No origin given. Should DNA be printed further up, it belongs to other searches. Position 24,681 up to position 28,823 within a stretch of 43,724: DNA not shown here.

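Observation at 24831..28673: Single 1280-aa polypeptide fusing MMPL exporter, PlsC-type acyltransferase and SAM methyltransferase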

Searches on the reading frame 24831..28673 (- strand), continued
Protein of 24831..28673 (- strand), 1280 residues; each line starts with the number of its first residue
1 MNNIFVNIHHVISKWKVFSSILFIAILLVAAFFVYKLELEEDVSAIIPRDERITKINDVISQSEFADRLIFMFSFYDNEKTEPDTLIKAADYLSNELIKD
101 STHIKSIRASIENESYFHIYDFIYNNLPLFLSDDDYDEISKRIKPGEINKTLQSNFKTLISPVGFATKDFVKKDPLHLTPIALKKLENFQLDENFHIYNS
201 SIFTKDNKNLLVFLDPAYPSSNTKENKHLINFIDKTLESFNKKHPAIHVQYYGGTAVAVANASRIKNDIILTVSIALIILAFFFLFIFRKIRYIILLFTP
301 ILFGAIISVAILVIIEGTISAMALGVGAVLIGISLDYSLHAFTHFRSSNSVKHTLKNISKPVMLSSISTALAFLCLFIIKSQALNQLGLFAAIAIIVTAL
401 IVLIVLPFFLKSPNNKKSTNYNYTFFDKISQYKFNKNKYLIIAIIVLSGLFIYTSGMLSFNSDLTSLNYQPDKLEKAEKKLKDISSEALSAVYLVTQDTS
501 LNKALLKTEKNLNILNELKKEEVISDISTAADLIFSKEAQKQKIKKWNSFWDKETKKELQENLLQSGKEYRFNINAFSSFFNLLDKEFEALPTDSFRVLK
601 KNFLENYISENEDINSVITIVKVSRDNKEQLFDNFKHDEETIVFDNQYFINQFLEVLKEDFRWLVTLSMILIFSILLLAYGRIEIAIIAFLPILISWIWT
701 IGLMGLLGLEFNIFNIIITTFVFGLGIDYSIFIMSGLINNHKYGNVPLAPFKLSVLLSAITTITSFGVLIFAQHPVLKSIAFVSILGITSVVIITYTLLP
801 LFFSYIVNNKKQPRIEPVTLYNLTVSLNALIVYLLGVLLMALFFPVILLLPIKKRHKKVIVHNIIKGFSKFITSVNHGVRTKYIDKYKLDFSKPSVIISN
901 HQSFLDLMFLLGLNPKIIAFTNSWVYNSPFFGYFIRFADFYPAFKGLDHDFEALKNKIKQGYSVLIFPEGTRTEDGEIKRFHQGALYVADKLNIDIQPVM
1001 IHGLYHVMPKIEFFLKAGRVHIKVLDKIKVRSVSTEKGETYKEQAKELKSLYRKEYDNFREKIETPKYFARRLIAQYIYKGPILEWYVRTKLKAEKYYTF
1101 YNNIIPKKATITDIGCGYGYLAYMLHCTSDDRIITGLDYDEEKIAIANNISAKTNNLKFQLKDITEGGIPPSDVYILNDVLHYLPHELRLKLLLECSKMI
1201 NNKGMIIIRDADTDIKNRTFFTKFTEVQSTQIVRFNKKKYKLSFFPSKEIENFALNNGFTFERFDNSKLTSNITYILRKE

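Call 10: list_cluster_members(proteins=[P0074, P0083, P0003])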
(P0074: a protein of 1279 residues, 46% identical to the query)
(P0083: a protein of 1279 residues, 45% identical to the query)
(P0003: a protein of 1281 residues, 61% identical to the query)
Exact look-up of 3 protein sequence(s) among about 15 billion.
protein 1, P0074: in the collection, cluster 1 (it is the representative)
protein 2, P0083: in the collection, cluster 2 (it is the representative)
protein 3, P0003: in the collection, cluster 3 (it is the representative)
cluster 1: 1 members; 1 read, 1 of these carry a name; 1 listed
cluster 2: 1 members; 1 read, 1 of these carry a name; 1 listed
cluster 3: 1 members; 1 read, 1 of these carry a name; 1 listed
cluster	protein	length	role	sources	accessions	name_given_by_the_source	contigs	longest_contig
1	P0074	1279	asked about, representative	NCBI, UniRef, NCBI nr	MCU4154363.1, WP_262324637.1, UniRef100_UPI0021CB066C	MMPL family transporter [Carboxylicivirga sp. A043] | trifunctional MMPL family transporter/lysophospholipid acyltransferase/class I ...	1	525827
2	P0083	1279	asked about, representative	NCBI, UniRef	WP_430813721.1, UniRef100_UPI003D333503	1-acyl-sn-glycerol-3-phosphate acyltransferase [Carboxylicivirga sp. RSCT41] | 1-acyl-sn-glycerol-3-phosphate acyltransferase n=1 Tax=Carboxylicivirga agarovorans ...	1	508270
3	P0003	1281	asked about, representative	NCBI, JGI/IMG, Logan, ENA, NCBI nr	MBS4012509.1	MAG: MMPL family transporter [Bacteroidetes bacterium] | MMPL family transporter [Bacteroidota bacterium]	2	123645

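Call 23: find_related_loci(query=A1, collection=genome_contigs, flank=10000)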
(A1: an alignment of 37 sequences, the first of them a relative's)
Query A1 (1280 aa) in genome_contigs; peptide patterns used: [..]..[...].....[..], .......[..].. (x = any residue, [..] = any of these).
599 stretches matched a pattern (row limit reached: there are more); 355 encode a relative of the query (tblastn E <= 1e-3); the best 80 are kept; 80 distinct loci.
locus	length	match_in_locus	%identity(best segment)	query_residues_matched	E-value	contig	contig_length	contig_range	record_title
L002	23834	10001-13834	46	1-1278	0e+0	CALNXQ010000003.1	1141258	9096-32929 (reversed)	MAG: uncultured Marinilabiliaceae bacterium isolate LOGT_bin.0004 genome assembly, contig: contig_15411, whole genome sh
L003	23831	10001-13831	47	1-1279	0e+0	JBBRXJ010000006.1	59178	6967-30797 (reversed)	MAG: Bacteroidales bacterium isolate La4_metabat2.187 La4_metabat2.187_K_2403668_L_59178_cov_15.9969, whole genome shotg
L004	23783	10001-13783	46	13-1279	0e+0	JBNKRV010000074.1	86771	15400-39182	MAG: Marinilabiliaceae bacterium isolate B1B2.bin.20.orig k141_1398151, whole genome shotgun sequence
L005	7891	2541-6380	48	1-1279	0e+0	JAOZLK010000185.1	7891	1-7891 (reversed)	MAG: Bacteroidales bacterium isolate GMC10.metabat2.103 NODE_10087_length_7891_cov_6.119704, whole genome shotgun sequen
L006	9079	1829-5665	47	1-1279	0e+0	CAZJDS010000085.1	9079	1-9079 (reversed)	MAG TPA_asm: uncultured Alkaliflexus sp. isolate binchicken_co39_218 genome assembly, contig: NODE_17672_length_9079_cov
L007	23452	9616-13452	44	1-1280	0e+0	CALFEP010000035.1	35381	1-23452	MAG TPA_asm: uncultured Bacteroidetes bacterium isolate SRR3330207_bin.16_CONCOCT_v1.1_MAG genome assembly, contig: ERZ7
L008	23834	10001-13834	46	1-1277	0e+0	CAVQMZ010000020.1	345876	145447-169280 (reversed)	MAG: uncultured Bacteroidetes bacterium isolate MFD03804.bin.1.160 genome assembly, contig: contig_50016, whole genome s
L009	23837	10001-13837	44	1-1279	0e+0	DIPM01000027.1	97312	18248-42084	MAG TPA_asm: Marinilabiliaceae bacterium UBA5488 UBA5488_contig_1004, whole genome shotgun sequence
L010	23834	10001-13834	48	1-1279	0e+0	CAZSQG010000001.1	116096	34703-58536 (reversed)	MAG TPA_asm: uncultured Marinilabiliaceae bacterium isolate SRP192927_co6_672 genome assembly, contig: NODE_103_length_1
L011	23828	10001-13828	45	1-1279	0e+0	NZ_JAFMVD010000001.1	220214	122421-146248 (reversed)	Carboxylicivirga fragile strain N1Y90 scaffold_1_length=220215, whole genome shotgun sequence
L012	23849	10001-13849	43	1-1278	0e+0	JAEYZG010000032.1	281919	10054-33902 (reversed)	MAG: Bacteroidetes bacterium isolate OH_CBlB_80 k127_833170, whole genome shotgun sequence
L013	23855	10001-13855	44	1-1279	0e+0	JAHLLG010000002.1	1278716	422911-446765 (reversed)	MAG: Bacteroidetes bacterium isolate MAG82 NODE_3_length_1278716_cov_396.054102, whole genome shotgun sequence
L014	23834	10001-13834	43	1-1280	0e+0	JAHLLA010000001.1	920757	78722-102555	MAG: Bacteroidetes bacterium isolate MAG23 NODE_14_length_920757_cov_997.208040, whole genome shotgun sequence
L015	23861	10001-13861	43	1-1280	0e+0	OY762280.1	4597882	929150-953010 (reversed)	MAG: Bacteroidales bacterium isolate 20329f36-1aa7-4b1c-baf8-c582a14de254 genome assembly, chromosome: 1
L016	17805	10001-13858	43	1-1280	0e+0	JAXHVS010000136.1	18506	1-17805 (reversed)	MAG: Bacteroidota bacterium isolate MAG83_tar_biofilm MAG83_136, whole genome shotgun sequence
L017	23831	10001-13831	42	1-1280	0e+0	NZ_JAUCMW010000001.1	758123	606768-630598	Labilibaculum sp. K2S NODE_1_length_758123_cov_514.218176, whole genome shotgun sequence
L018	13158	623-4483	43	1-1280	0e+0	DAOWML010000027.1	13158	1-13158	MAG TPA_asm: Bacteroidales bacterium isolate CSMAG_3001 CSMAG_3001_k141_1300384_length_13158_cov_63.1521, whole genome s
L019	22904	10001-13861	43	1-1280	0e+0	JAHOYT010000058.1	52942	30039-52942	MAG: Bacteroidales bacterium isolate CORE_19_RING_Bin_00002 c_000000000068, whole genome shotgun sequence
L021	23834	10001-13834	41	5-1279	0e+0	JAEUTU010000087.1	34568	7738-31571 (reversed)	MAG: Bacteroidia bacterium isolate new MAG-337 k141_560791, whole genome shotgun sequence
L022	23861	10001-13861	43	1-1280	0e+0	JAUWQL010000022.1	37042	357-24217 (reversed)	MAG: Bacteroidales bacterium isolate CSMAG_2501 CSMAG_2501_k141_32349_length_37042_cov_14.0000, whole genome shotgun seq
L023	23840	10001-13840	38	1-1277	0e+0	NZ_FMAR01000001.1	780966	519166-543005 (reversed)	Chitinophaga costaii strain A37T2, whole genome shotgun sequence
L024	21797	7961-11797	40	1-1279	0e+0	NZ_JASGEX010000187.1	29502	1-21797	MAG: Parafilimonas sp. isolate 8M025 JMF-2106-05-0008A.bin.25_186, whole genome shotgun sequence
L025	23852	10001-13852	38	1-1279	0e+0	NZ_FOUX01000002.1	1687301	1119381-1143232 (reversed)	Chitinophaga sp. YR627, whole genome shotgun sequence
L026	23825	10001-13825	43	1-1279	0e+0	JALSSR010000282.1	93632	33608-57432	MAG: Bacteroidales bacterium isolate 356-308_metabat2_scaf2bin.063 356-308_scaffold_83_c1, whole genome shotgun sequence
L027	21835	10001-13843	40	1-1279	0e+0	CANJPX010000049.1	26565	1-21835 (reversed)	MAG: Bacteroidetes bacterium isolate RH-23may17-678 genome assembly, contig: RH-23may17-C12990, whole genome shotgun seq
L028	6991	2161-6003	39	4-1279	0e+0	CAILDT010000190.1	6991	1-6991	MAG: uncultured Bacteroidetes bacterium isolate LinL4_bin-1161 genome assembly, contig: bin-1161:190/994, whole genome s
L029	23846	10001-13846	38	1-1279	0e+0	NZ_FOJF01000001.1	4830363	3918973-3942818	Chitinophaga sp. YR573, whole genome shotgun sequence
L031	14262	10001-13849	36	1-1279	0e+0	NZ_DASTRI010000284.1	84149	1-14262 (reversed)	MAG: Chitinophaga sp. isolate SMAG_U2248 k141_1475626, whole genome shotgun sequence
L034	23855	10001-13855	37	1-1279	0e+0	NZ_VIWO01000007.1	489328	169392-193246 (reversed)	Chitinophaga polysaccharea strain 1209 Ga0365422_107, whole genome shotgun sequence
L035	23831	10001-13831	40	1-1279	0e+0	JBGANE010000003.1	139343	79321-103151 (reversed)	MAG: Ferruginibacter sp. isolate MAG_AAO_H10.25 AAOH10-25_opera_contig_649, whole genome shotgun sequence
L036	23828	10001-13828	37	1-1279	0e+0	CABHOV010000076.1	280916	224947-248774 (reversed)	MAG: uncultured Bacteroides sp. isolate Bacteroidetes_sp_nbed49b3 genome assembly, contig: NODE_68_length_280916_cov_14.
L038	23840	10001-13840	50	1-1279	0e+0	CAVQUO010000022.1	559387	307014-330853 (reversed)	MAG: uncultured Bacteroidetes bacterium isolate MFD09964.bin.2.95 genome assembly, contig: contig_53895, whole genome sh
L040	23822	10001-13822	40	1-1279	0e+0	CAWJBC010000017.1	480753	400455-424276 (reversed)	MAG: uncultured Bacteroidales bacterium isolate MFD04716.bin.1.251 genome assembly, contig: contig_5948, whole genome sh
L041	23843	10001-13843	37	1-1280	0e+0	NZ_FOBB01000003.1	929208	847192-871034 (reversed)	Chitinophaga rupis strain DSM 21039, whole genome shotgun sequence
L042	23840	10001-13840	38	1-1280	0e+0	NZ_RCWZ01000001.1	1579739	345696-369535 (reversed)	Mucilaginibacter kameinonensis strain SCK scaffold1, whole genome shotgun sequence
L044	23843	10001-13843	38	1-1279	0e+0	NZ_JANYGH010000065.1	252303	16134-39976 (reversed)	MAG: Mucilaginibacter sp. isolate 341R_metabinner_11 341R_k141_682605, whole genome shotgun sequence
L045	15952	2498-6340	40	1-1279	0e+0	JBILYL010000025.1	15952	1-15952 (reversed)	MAG: Bacteroidia bacterium isolate ME2019-02-15D0_3300044639_group8_bin100 Rohwer_bin406_scaffold_1324_c1, whole genome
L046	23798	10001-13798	37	14-1279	0e+0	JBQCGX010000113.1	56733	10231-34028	MAG: Agriterribacter sp. isolate bin636 k127_6447401, whole genome shotgun sequence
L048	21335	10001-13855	41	1-1279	0e+0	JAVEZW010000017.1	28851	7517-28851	MAG: Bacteroidales bacterium isolate BF4_75 NODE_4719_length_28851_cov_9.688936_Biofilm4, whole genome shotgun sequence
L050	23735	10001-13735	38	35-1279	0e+0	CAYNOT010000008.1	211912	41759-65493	MAG TPA_asm: uncultured Roseivirgaceae bacterium isolate SRP344714_co2_244 genome assembly, contig: NODE_113_length_2119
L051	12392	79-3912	38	1-1279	0e+0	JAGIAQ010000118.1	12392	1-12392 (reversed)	MAG: Niabella sp. isolate BIN26 scaffold118_cov0, whole genome shotgun sequence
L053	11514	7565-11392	38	1-1279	0e+0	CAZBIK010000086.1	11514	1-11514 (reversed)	MAG TPA_asm: uncultured Ferruginibacter sp. isolate SRP302447_co2_180 genome assembly, contig: NODE_15688_length_11514_c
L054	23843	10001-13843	37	1-1279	0e+0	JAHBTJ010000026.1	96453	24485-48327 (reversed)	MAG: Chitinophagaceae bacterium isolate ACE_BAC11 BAC11_26, whole genome shotgun sequence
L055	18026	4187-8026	39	1-1279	0e+0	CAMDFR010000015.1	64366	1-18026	MAG: Chitinophaga pinensis isolate MiH-22jul19-357 genome assembly, contig: MiH-22jul19-C635, whole genome shotgun seque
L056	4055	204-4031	36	1-1280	0e+0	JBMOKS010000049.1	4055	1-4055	MAG: Bacteroidota bacterium isolate Betzabe_MAG004 MAG004_49, whole genome shotgun sequence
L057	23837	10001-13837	38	1-1279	0e+0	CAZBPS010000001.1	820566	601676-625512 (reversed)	MAG TPA_asm: uncultured Flavipsychrobacter sp. isolate SRP285395_co1_537 genome assembly, contig: NODE_2_length_820566_c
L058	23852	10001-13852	43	1-1279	0e+0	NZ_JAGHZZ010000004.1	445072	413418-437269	MAG: Sporocytophaga sp. isolate BIN9 scaffold4_cov0, whole genome shotgun sequence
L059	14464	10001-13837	38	1-1279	0e+0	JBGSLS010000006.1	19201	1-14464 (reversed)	MAG: Chitinophagaceae bacterium isolate JTS-AC210 k141_3114955, whole genome shotgun sequence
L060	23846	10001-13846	38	1-1280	0e+0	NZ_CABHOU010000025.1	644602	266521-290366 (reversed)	MAG: uncultured Chitinophaga sp. isolate Chitinophaga_sp_nbed36b11, whole genome shotgun sequence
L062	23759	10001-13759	40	30-1279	0e+0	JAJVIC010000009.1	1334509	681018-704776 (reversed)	MAG: Bacteroidia bacterium isolate Bin_39 c_000000000004, whole genome shotgun sequence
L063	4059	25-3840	40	8-1279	0e+0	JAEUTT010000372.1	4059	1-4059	MAG: Bacteroidia bacterium isolate new MAG-336 k141_1927878, whole genome shotgun sequence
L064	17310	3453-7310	38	1-1279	0e+0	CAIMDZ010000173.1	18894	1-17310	MAG: uncultured Bacteroidetes bacterium isolate Umea3_bin-3336 genome assembly, contig: bin-3336:173/226, whole genome s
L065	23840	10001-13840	36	1-1278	0e+0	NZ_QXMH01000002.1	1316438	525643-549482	Chitinophaga alhagiae strain T22 Scaffold2, whole genome shotgun sequence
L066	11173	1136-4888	41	29-1280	0e+0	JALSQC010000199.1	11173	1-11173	MAG: Bacteroidales bacterium isolate 356-284_metabat2_scaf2bin.114 356-284_scaffold_3319_c1, whole genome shotgun sequen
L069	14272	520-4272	40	31-1280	0e+0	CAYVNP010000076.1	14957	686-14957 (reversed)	MAG TPA_asm: uncultured Bacteroidales bacterium isolate SRP272421_co4_81 genome assembly, contig: NODE_10934_length_1495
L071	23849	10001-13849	37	1-1279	0e+0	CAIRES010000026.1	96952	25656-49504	MAG: uncultured Bacteroidetes bacterium isolate YR2_bin-1295 genome assembly, contig: bin-1295:26/88, whole genome shotg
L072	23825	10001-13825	36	1-1280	0e+0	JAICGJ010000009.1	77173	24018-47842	MAG: Chryseolinea sp. isolate CF_bin.38 k141_19862_length_77173_cov_13.2939, whole genome shotgun sequence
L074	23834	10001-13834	37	1-1280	0e+0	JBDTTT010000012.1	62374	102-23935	MAG: Chryseolinea sp. isolate cluster3_bin.302 NODE_1040_length_62374_cov_6.841621, whole genome shotgun sequence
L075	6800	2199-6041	38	1-1279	0e+0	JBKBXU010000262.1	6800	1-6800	MAG: Cytophagaceae bacterium isolate 21H_023.bin.6 NODE_8741_length_6800_cov_1.748465, whole genome shotgun sequence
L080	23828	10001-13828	37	1-1279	0e+0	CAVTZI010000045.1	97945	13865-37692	MAG: uncultured Bacteroidetes bacterium isolate MFD09267.bin.3.248 genome assembly, contig: contig_83518, whole genome s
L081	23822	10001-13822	39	1-1279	0e+0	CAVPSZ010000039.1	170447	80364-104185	MAG: uncultured Bacteroidales bacterium isolate MFD00032.bin.2.138 genome assembly, contig: contig_78372, whole genome s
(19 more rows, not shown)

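Call 47: search_solved_structures(query=window:25587-28673:-, max_evalue=0.01)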
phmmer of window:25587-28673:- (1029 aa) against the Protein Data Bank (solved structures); distinct sequences matched with E-value up to 0.01: 4.
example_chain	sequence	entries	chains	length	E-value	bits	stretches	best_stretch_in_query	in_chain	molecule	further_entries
5kym_A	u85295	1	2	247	3.3e-15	58.7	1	855-1026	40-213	1-acyl-sn-glycerol-3-phosphate acyltransferase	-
5khn_B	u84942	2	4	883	5.8e-13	51.2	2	249-450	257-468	RND transporter | Putative RND superfamily efflux pump membrane protein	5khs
6wu0_B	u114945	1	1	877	1.6e-12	49.8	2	661-800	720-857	Hopanoid biosynthesis associated RND transporter like protein HpnN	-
6xe6_A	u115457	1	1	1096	0.0098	17.4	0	285-411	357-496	Protein dispatched homolog 1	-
